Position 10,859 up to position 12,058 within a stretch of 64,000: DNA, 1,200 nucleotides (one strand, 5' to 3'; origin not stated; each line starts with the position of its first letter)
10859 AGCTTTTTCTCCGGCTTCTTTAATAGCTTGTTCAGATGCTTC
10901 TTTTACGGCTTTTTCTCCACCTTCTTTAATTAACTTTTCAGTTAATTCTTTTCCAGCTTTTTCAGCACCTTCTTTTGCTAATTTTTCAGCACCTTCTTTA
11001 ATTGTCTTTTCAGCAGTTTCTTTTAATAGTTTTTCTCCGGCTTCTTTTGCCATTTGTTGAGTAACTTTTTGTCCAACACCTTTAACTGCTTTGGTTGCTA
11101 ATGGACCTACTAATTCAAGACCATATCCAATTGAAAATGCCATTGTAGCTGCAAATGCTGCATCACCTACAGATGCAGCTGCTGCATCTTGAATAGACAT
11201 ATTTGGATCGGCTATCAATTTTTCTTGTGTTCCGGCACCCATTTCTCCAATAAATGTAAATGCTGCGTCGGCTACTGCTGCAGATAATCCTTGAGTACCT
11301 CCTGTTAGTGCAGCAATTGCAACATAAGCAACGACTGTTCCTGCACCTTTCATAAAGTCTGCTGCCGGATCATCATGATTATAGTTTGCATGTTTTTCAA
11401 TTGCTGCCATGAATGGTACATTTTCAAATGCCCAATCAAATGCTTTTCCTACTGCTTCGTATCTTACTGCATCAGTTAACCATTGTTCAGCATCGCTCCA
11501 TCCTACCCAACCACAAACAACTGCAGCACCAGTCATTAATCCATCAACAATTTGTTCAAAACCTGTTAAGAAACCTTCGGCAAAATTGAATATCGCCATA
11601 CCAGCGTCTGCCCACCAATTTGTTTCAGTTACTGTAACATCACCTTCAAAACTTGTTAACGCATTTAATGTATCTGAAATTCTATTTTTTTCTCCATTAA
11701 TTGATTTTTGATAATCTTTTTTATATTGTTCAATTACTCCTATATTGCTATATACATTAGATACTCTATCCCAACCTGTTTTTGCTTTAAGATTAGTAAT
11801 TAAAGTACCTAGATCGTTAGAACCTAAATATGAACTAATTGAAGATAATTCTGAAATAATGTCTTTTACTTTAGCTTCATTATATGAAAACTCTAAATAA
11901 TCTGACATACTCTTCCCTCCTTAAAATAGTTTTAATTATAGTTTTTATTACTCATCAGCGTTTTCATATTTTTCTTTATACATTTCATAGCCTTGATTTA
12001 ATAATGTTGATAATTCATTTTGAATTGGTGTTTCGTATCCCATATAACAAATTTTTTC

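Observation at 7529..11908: Giant LXG-like protein with an unprecedented modular architecture and no recognisable toxin domain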

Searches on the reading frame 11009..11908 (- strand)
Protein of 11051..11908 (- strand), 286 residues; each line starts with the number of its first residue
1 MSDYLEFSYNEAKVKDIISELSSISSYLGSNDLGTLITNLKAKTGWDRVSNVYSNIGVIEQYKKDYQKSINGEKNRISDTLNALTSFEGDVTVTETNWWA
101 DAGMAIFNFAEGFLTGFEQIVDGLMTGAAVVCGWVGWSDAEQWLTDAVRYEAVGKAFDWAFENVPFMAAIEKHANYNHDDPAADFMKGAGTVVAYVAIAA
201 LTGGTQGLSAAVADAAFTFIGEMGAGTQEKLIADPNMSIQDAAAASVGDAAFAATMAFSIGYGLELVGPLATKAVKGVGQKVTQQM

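Call 11: find_homologous_proteins(query=window:11051-11908:-, max_evalue=0.001)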
Query seq(286 aa) (286 aa): 5 proteins with E <= 0.001 among 6139 candidates.
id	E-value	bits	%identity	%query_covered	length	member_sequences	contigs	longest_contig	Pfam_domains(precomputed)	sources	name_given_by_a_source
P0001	1.8e-169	580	93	100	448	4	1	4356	PF15825.11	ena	-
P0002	9.2e-162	555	87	100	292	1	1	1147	-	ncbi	-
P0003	3.9e-131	454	72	100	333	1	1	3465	-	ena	-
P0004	3.6e-58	215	54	71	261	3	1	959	-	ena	-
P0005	2.7e-42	163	51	57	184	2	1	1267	-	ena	-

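Call 13: search_solved_structures(query=window:11051-11908:-, max_evalue=10)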
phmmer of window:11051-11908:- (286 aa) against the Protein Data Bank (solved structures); distinct sequences matched with E-value up to 10: 2.
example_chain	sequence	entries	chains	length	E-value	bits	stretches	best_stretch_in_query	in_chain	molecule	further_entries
6go0_A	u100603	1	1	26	0.42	13.2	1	96-116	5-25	Plantaricin S beta protein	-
8tld_C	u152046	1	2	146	1.5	11.4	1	47-105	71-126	Interleukin-5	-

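Call 16: find_encoding_contigs(protein=P0001, flank=10000, max_places=4)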
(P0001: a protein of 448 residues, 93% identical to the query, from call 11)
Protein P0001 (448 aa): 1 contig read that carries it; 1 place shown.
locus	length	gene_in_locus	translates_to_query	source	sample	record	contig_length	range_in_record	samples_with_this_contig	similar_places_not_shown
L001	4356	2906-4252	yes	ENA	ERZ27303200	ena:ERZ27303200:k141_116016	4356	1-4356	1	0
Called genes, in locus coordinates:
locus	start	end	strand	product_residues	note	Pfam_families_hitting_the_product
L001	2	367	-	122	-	?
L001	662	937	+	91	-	-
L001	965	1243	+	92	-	-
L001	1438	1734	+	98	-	-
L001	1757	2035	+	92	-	-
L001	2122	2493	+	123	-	-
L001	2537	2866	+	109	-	PF13780:DUF4176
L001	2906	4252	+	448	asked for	PF15825:FAM25 (faint)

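Call 17: find_encoding_contigs(protein=P0003, flank=10000, max_places=4)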
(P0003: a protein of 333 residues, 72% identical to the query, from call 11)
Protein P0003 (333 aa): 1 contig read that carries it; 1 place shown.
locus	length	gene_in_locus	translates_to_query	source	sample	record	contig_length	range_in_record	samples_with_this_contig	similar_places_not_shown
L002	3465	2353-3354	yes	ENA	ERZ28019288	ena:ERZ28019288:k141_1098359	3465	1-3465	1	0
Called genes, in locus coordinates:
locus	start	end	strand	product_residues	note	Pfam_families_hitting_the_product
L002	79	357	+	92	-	-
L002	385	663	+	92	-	-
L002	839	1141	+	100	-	-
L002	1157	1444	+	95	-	-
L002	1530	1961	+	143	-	-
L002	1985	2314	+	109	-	PF13780:DUF4176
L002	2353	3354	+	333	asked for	-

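Call 30: search_protein_representatives(alignment_id=A1)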
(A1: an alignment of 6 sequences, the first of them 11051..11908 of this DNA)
Query: 6 sequences, 293 profile positions. Proteins with E-value up to 0.001 (for the whole library): 107; up to 1e-10: 32; up to 1e-30: 5. The best 107 are listed.
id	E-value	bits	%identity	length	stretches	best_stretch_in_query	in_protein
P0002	6.8e-168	573.9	-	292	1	1-293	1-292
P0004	4.8e-119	413.5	-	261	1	1-267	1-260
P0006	2.9e-93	328.9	-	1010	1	2-292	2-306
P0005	8.2e-85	301.2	-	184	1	1-170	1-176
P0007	3.8e-47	177.6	-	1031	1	5-292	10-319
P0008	4.9e-23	98.4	-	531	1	4-198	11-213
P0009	1.5e-22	96.8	-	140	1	1-65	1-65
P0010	9.5e-19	84.3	-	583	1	5-272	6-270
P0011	1.2e-18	84.0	-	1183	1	7-233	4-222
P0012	3.6e-17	79.2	-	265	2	168-223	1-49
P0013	2.6e-16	76.3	-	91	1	3-86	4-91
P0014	2.1e-15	73.4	-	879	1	7-279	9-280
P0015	1.2e-14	70.8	-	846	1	6-255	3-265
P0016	1.1e-13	67.7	-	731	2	97-230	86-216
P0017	1.3e-13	67.4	-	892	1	7-282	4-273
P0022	3.6e-12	62.7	-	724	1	7-252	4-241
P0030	4.4e-11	59.2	-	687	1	7-266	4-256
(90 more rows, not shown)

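Call 32: search_protein_families(library=pfam, alignment_id=A2, max_evalue=0.001)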
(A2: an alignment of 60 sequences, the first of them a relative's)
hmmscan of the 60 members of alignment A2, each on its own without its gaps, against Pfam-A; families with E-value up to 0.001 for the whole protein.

A. member 1, P0006 (1010 aa): 0 families

B. families by the number of members that match (of 60 scanned): 7 families
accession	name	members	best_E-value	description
PF02095.21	Extensin_1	1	4.6e-12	Extensin-like protein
PF04886.17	PT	1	7.8e-06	PT disordered repeat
PF12006.13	DUF3500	1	0.00012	Protein of unknown function (DUF3500)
PF05478.16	Prominin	1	0.00017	Prominin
PF12396.14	DUF3659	1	0.0002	Protein of unknown function (DUF3659)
PF12810.13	ALK_LTK_GRD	1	0.00075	ALK/LTK, Glycine-rich domain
PF09712.15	PHA_synth_III_E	1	0.0008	Poly(R)-hydroxyalkanoic acid synthase subunit (PHA_synth_III_E)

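Call 34: list_cluster_members(proteins=[P0006, P0007, P0008, P0010, P0011, P0014, P0015, P0017, P0022, P0030])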
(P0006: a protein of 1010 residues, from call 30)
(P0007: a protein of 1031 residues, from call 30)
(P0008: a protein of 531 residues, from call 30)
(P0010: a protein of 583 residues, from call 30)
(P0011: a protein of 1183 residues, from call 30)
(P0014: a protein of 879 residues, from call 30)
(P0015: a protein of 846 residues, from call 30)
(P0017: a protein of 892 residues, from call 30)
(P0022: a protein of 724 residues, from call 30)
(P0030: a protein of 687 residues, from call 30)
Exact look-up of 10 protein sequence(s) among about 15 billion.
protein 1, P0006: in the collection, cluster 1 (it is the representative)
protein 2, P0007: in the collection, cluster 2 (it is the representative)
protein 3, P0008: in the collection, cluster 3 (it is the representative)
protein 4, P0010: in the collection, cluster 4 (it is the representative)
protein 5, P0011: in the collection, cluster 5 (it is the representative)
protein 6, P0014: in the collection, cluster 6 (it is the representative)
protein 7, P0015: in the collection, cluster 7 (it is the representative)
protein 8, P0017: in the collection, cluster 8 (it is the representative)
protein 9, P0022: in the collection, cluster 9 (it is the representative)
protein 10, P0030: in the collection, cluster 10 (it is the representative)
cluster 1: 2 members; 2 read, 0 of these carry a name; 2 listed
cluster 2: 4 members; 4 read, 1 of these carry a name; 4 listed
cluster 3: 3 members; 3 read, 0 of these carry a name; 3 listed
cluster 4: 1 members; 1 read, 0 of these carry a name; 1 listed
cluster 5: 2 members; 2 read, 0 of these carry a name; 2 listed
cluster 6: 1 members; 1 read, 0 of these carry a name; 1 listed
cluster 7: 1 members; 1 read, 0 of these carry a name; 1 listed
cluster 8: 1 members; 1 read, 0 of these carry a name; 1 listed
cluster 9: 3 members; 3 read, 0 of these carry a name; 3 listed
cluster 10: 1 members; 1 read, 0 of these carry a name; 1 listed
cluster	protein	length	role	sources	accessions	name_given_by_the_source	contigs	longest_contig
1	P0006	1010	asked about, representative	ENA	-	-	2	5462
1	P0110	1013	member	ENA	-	-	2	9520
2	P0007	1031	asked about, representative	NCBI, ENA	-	-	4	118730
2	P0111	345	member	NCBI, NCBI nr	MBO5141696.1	MAG: hypothetical protein J6C46_01630, partial [Clostridia bacterium] | hypothetical protein [Clostridia bacterium]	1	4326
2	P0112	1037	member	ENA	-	-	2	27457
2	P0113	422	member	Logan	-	-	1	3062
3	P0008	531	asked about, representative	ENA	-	-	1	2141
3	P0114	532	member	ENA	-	-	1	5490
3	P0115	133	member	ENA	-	-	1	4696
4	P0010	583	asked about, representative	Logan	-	-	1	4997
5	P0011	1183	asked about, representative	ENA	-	-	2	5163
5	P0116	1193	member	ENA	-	-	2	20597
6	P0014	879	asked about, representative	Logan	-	-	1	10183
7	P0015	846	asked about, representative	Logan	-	-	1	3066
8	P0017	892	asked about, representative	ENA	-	-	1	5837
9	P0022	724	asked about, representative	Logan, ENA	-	-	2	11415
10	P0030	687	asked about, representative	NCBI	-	-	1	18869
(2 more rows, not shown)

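Call 35: find_encoding_contigs(protein=P0007, flank=10000, max_places=3)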
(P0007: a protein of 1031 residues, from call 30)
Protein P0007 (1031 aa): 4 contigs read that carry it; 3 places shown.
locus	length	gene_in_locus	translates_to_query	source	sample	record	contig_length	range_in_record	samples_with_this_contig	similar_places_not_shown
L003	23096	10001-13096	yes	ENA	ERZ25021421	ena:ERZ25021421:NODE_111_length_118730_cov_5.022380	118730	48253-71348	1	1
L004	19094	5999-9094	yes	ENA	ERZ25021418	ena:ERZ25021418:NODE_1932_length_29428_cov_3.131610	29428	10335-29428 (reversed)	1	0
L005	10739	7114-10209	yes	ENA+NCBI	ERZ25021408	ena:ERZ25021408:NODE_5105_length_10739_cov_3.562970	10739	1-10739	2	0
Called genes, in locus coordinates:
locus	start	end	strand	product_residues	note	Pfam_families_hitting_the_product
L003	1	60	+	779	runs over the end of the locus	-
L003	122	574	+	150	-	-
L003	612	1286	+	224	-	PF20582:UPF0758_N, PF04002:RadC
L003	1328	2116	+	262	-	PF04085:MreC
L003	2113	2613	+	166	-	-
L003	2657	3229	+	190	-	PF01551:Peptidase_M23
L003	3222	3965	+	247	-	PF02163:Peptidase_M50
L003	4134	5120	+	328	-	PF01633:Choline_kinase (weak), PF01636:APH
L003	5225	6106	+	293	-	PF13367:PrsW-protease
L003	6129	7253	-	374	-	PF01098:FTSW_RODA_SPOVE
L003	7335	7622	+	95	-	-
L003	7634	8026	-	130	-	PF10612:Spore-coat_CotZ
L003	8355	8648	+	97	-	-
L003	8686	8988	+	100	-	-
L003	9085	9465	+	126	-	-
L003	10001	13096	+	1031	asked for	-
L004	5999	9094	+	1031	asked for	-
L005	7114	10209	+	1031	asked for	-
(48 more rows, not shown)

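Call 36: find_encoding_contigs(protein=P0030, flank=10000, max_places=2)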
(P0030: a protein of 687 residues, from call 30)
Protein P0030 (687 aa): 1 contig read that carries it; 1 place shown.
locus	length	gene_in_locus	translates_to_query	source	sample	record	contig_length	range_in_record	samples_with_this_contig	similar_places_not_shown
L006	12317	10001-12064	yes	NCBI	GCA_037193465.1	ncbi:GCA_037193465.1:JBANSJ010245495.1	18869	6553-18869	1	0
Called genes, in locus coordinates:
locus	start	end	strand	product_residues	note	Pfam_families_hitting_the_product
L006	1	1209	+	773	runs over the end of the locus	-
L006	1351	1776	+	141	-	-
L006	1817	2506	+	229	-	PF20582:UPF0758_N, PF04002:RadC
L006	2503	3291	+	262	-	PF04085:MreC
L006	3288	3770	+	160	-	-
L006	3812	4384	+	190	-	PF01551:Peptidase_M23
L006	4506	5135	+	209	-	PF02163:Peptidase_M50 (weak)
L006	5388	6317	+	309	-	PF13367:PrsW-protease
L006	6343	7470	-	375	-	PF01098:FTSW_RODA_SPOVE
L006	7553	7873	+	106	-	-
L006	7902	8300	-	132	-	PF10612:Spore-coat_CotZ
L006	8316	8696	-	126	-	PF10612:Spore-coat_CotZ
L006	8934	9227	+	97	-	-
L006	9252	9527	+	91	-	-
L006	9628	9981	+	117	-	-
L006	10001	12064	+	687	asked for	-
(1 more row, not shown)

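Call 38: search_protein_families(library=pfam, alignment_id=A2, max_evalue=1)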
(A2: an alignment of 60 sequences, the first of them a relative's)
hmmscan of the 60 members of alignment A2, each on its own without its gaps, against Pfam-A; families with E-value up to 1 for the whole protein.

A. member 1, P0006 (1010 aa): 7 families
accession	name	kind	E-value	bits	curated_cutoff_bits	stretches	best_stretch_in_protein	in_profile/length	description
PF22041.1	GST_C_7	-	0.0077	16.6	27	1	496-570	9-84/140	Glutathione S-transferase, C-terminal domain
PF25310.1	VG15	-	0.052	14.2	26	1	370-474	33-137/212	VG15 protein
PF04286.17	DUF445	-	0.09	13.1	33.8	1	342-560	68-289/368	Protein of unknown function (DUF445)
PF16699.10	CSTF1_dimer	-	0.12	12.6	26.6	0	461-479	17-35/57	Cleavage stimulation factor subunit 1, dimerisation domain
PF12842.12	DUF3819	-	0.13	12.8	27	0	662-727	12-77/143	CCR4-Not complex, Not1 subunit, domain of unknown function DUF3819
PF24618.1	LTN1_E3_ligase_5th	-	0.16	12.1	27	1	20-56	72-111/185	Listerin HEAT repeat region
PF12868.12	DUF3824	-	0.32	12.1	22.7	1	918-954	14-49/148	Domain of unknwon function (DUF3824)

B. families by the number of members that match (of 60 scanned): 88 families (the first 25 are shown)
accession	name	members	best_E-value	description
PF08122.17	NDUF_B12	4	0.072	NADH-ubiquinone oxidoreductase B12 subunit family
PF02095.21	Extensin_1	3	4.6e-12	Extensin-like protein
PF04886.17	PT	2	7.8e-06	PT disordered repeat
PF12396.14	DUF3659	2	0.0002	Protein of unknown function (DUF3659)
PF12259.13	Baculo_F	2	0.005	Baculovirus F protein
PF07172.16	GRP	2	0.0053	Glycine rich protein family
PF13479.12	AAA_24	2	0.0071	AAA domain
PF12868.12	DUF3824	2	0.32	Domain of unknwon function (DUF3824)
PF12006.13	DUF3500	1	0.00012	Protein of unknown function (DUF3500)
PF05478.16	Prominin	1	0.00017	Prominin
PF12810.13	ALK_LTK_GRD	1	0.00075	ALK/LTK, Glycine-rich domain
PF09712.15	PHA_synth_III_E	1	0.0008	Poly(R)-hydroxyalkanoic acid synthase subunit (PHA_synth_III_E)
PF03938.19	OmpH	1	0.001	Outer membrane protein (OmpH-like)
PF22775.2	GA_3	1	0.0016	GA-like domain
PF07537.17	CamS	1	0.0033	CamS sex pheromone cAM373 precursor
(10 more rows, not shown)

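Call 39: search_solved_structures(query=A2, max_evalue=10)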
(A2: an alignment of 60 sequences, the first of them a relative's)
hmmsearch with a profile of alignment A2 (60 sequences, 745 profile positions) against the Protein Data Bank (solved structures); distinct sequences matched with E-value up to 10: 54.
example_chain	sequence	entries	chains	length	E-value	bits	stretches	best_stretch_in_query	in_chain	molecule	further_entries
4uos_A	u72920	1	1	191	9.6e-05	24.9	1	253-427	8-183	DESIGNED HELICAL BUNDLE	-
6u1s_A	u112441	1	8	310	0.0029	20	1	247-433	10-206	de novo designed 16-helix transmembrane nanopore, TMHC8_R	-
8qae_A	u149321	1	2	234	0.0085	18.4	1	252-378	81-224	sc-apCC-6-SLLA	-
5cwg_A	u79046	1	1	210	0.017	17.4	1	267-432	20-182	Designed helical repeat protein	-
9dzw_A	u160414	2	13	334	0.021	17.2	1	278-432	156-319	CalC6_3 with DHR extension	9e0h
4m7o_A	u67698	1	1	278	0.069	15.5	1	269-387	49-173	Iron-binding protein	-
6w2v_A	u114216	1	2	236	0.079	15.2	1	278-434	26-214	Junction 23 DHR14-DHR18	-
9soc_A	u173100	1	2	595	0.082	15.2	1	437-581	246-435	Ran-binding protein 10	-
5cwi_A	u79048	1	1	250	0.099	14.9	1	266-434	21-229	Designed helical repeat protein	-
9o0l_A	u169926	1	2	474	0.16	14.3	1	316-586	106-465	Coiled-coil domain-containing protein 6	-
9y5h_B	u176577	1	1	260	0.16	14.2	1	287-413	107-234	sc-t-SNARE-diff-#3.3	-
9mkb_ja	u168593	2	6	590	0.22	13.8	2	357-533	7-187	gp29, tape measure protein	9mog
5cwn_A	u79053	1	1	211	0.23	13.7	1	270-420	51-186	Designed helical repeat protein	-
3ja6_H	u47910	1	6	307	0.25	13.6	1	258-472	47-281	Methyl-accepting chemotaxis protein 2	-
3g6b_A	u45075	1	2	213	0.31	13.3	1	253-413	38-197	Methyl-accepting chemotaxis protein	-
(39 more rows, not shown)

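Call 43: find_related_loci(query=A1, collection=genome_contigs, flank=10000)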
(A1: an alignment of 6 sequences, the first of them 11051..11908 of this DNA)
Query A1 (286 aa) in genome_contigs; peptide patterns used: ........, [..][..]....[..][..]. (x = any residue, [..] = any of these).
62 stretches matched a pattern; 1 encode a relative of the query (tblastn E <= 1e-3); 1 distinct loci.
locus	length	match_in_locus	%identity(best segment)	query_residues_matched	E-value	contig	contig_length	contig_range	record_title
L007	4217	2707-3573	46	4-269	5e-63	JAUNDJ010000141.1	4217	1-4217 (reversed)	MAG: Bacillota bacterium isolate S22M_St_77 NODE_10079_length_4217_cov_8.128544, whole genome shotgun sequence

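Call 50: predict_structure(alignment_id=A3)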
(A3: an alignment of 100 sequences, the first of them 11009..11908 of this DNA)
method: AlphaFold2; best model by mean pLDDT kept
length: 300 residues; sequences in the alignment: 100
mean_pLDDT: 70.6   pTM: 0.46
mean pLDDT of the five models: 70.6, 69.0, 68.4, 65.1, 48.5
residues with pLDDT >= 90: 17; 70-90: 182; 50-70: 45; < 50: 56
segments of 3 or more residues with pLDDT < 50: 1-6, 90-95, 204-208, 266-300
pLDDT, mean of each block of 10 residues (from residue 1): 52 87 88 82 77 79 88 89 68 55 82 84 80 84 84 88 84 76 78 73 53 63 69 78 72 55 45 37 36 31
secondary structure, 60 per line:
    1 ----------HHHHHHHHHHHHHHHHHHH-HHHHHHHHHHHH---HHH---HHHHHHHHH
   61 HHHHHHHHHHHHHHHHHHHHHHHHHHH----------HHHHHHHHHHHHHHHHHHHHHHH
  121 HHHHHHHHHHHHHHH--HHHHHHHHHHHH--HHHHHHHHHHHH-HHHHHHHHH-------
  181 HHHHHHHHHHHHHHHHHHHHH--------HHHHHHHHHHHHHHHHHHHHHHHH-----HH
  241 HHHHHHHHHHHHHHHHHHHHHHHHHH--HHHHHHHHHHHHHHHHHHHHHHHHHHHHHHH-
elements in order: H11-29 H31-42 H52-87 H98-135 H138-149 H152-163 H165-173 H181-201 H210-233 H239-266 H269-299

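Call 54: fold_search(model_id=the predicted structure, library=pdb)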
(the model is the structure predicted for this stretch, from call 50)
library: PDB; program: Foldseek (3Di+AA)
matches with E <= 10: 91; with E <= 0.001: 0
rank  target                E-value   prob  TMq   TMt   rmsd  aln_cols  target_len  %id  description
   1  9drl_B                7.4e-01  0.23  0.15  0.12  18.6       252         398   13  Cryo-EM structure of the T33-549 tetrahedral cage (released 2025-08-06)
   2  9uma_F                9.7e-01  0.10  0.11  0.10  18.8       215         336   13  CryoEM structure of T.thermophilus transcription initiation complex bound to Gp4A-C, -1 dA in the template DNA strand (released 2025-10-22)
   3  6wlw_0                1.2e+00  0.15  0.16  0.22  21.5       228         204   14  The Vo region of human V-ATPase in state 1 (focused refinement) (released 2020-11-11)
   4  9frj_F                1.6e+00  0.06  0.11  0.12  21.0       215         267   12  Ap4A bound in de novo transcription initiation T. thermophilus RNA polymerase complex with aTT DNA template (released 2025-12-17)
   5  7n0k_A                1.8e+00  0.10  0.16  0.16  20.1       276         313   10  Cryo-EM structure of TACAN in the apo form (TMEM120A) (released 2021-09-15)
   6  9ukn_F                2.2e+00  0.06  0.11  0.10  19.4       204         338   14  CryoEM structure of the T.thermophilus transcription initiation complex (released 2025-10-22)
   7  3les_A                2.3e+00  0.06  0.12  0.18  20.1       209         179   15  2F5 Epitope scaffold ES2 (released 2010-09-29)
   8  7n0l_A                2.4e+00  0.08  0.17  0.16  24.8       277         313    9  Cryo-EM structure of TACAN in the H196A H197A mutant form (TMEM120A) (released 2021-09-15)
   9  9ujp_F                2.4e+00  0.06  0.11  0.11  19.2       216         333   13  CryoEM structure of the T.thermophilus transcription initiation complex in the presence of Up4A (released 2025-10-22)
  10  6xbw_c                2.8e+00  0.15  0.17  0.28  12.6       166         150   13  Cryo-EM structure of V-ATPase from bovine brain, state 1 (released 2020-08-19)
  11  9fp3_F                2.8e+00  0.06  0.13  0.15  19.6       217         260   15  Ap4A bound in de novo transcription initiation T. thermophilus RNA polymerase complex with TC DNA template (released 2025-12-17)
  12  6xi6                  2.8e+00  0.06  0.13  0.14  21.4       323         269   12  Hierarchical design of multi-scale protein complexes by combinatorial assembly of oligomeric helical bundle and repeat p (released 2021-06-02)
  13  9ukt_F                2.8e+00  0.06  0.11  0.10  18.9       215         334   13  CryoEM structure of the T.thermophilus transcription initiation complex bound to Gp4A-C-U and CTP, -1 dC in the templa (released 2025-10-22)
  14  5cwi                  2.9e+00  0.11  0.18  0.21  24.6       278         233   12  Crystal structure of de novo designed helical repeat protein DHR18 (released 2015-12-16)
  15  4mq9_F                2.9e+00  0.06  0.12  0.11  21.2       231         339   15  Crystal structure of Thermus thermophilus RNA polymerase holoenzyme in complex with GE23077 (released 2014-05-07)
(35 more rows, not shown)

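Call 56: find_encoding_contigs(protein=P0116, flank=10000, max_places=2)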
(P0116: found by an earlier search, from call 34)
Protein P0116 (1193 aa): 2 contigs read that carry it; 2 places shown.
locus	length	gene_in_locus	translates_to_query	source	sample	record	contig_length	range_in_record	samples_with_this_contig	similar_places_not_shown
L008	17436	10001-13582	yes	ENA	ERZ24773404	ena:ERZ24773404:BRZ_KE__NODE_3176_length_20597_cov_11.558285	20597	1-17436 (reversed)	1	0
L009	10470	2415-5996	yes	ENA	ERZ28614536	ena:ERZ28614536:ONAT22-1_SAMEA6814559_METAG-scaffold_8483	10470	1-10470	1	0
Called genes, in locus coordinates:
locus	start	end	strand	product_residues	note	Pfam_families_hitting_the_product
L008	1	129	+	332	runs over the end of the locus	PF00106:adh_short (weak), PF01073:3Beta_HSD, PF01370:Epimerase, PF02719:Polysacc_synt_2, PF04321:RmlD_sub_bind, PF07993:NAD_binding_4, PF08659:KR (weak), PF16363:GDP_Man_Dehyd, +2 more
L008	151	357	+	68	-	-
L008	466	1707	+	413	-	PF17802:SpaA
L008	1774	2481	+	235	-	PF00005:ABC_tran, PF13304:AAA_21 (faint)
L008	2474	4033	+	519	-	-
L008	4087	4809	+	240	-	-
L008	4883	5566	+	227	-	PF01832:Glucosaminidase (weak)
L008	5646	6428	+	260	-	PF13367:PrsW-protease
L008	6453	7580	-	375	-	PF01098:FTSW_RODA_SPOVE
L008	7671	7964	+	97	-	-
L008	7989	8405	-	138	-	PF10612:Spore-coat_CotZ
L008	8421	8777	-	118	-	PF10612:Spore-coat_CotZ (weak)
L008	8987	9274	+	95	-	-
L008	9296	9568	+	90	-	-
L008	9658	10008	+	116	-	-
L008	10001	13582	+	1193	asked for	-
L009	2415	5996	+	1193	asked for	-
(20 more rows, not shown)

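Call 57: find_encoding_contigs(protein=P0022, flank=10000, max_places=2)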
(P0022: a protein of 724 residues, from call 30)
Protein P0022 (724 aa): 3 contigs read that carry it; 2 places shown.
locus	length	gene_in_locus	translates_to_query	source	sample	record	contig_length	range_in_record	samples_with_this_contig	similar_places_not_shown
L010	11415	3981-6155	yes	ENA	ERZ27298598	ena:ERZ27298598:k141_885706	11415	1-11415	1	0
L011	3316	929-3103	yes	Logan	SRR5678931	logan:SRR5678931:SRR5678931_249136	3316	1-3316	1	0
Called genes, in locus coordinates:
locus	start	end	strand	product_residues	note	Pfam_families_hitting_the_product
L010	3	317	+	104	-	?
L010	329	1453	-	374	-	PF01098:FTSW_RODA_SPOVE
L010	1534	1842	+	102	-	-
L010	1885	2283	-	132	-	PF10612:Spore-coat_CotZ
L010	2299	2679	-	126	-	PF10612:Spore-coat_CotZ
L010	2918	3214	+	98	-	-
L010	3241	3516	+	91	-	-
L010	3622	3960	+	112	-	-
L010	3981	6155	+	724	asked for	-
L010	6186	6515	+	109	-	PF13780:DUF4176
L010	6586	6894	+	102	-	PF00367:PTS_EIIB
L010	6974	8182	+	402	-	PF00512:HisKA, PF02518:HATPase_c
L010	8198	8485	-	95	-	-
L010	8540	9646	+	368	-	PF02073:Peptidase_M29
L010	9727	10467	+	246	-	-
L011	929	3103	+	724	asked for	-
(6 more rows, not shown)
